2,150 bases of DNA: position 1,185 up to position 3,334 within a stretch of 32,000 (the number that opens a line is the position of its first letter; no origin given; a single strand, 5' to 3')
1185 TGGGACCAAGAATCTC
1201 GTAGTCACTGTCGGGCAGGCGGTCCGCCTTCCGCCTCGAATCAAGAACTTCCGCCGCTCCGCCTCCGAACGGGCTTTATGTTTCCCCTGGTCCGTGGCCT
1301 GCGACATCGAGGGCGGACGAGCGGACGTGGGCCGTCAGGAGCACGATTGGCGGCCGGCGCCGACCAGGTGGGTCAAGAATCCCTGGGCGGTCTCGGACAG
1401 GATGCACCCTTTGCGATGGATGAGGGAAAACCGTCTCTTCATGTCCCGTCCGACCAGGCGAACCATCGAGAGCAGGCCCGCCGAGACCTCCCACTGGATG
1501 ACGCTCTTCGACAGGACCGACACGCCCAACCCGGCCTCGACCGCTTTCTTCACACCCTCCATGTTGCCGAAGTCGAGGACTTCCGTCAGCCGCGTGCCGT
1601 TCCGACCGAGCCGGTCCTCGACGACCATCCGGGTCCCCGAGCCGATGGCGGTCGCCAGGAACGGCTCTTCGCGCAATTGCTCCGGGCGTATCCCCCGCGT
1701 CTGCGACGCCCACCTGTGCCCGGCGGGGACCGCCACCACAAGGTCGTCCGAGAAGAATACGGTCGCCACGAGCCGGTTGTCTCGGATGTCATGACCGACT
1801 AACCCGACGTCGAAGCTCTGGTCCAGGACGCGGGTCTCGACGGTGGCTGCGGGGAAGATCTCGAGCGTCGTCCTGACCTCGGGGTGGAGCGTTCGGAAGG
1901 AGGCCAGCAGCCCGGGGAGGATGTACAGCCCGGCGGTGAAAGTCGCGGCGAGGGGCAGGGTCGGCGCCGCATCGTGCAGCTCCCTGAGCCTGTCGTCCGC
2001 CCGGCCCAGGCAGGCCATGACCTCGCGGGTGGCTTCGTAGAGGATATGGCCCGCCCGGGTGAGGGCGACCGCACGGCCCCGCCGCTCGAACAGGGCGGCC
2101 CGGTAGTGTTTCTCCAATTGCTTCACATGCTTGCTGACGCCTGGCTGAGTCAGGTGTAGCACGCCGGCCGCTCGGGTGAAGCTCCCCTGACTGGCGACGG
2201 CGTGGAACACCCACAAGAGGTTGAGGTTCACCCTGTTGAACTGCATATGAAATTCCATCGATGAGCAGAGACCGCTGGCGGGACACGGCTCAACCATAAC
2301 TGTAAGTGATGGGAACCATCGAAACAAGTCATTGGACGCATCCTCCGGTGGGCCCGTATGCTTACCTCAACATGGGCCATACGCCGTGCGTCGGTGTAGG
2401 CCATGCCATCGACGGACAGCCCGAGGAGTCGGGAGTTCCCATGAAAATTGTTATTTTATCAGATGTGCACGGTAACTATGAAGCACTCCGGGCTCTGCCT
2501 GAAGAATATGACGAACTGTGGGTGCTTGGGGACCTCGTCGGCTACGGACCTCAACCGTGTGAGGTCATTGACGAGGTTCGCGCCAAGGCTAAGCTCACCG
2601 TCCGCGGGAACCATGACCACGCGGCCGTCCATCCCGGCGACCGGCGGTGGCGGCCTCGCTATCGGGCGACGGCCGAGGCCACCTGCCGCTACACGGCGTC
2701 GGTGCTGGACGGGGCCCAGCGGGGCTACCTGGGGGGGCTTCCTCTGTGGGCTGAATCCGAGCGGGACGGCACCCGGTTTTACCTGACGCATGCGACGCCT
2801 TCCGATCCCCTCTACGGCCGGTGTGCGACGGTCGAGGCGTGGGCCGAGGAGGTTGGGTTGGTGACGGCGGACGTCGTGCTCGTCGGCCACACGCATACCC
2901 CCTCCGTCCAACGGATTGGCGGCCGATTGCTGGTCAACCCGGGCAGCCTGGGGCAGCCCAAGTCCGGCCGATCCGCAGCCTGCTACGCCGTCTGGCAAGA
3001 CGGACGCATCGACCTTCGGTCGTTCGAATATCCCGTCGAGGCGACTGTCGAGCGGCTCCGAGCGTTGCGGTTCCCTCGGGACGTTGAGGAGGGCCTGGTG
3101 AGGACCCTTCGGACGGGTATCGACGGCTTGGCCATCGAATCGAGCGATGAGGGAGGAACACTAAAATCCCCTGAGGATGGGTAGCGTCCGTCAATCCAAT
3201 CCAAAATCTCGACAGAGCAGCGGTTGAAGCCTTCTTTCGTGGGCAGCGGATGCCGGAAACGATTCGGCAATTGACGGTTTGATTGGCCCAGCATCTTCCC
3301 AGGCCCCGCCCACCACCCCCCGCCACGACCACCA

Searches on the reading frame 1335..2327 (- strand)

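Call 93: search_protein_families(library=pfam, proteins=[window:1335-2327:-], max_evalue=0.0001)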
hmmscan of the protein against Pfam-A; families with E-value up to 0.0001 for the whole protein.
window:1335-2327:- (330 aa): 2 families
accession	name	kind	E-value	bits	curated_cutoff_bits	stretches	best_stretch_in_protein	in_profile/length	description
PF03466.25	LysR_substrate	-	3.5e-43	147.9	28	1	121-322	5-205/209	LysR substrate binding domain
PF00126.33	HTH_1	-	1.7e-20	73.1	26.6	1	35-94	1-60/60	Bacterial regulatory helix-turn-helix protein, lysR family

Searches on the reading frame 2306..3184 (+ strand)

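Call 93: search_protein_families(library=pfam, proteins=[window:2306-3184:+], max_evalue=0.0001)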
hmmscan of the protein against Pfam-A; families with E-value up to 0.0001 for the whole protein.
window:2306-3184:+ (292 aa): 2 families
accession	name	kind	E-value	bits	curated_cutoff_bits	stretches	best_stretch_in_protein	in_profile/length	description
PF12850.12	Metallophos_2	-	5.8e-23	82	27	1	46-228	1-147/154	Calcineurin-like phosphoesterase superfamily domain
PF00149.33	Metallophos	-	1.8e-16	61.6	21.5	1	46-199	1-191/191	Calcineurin-like phosphoesterase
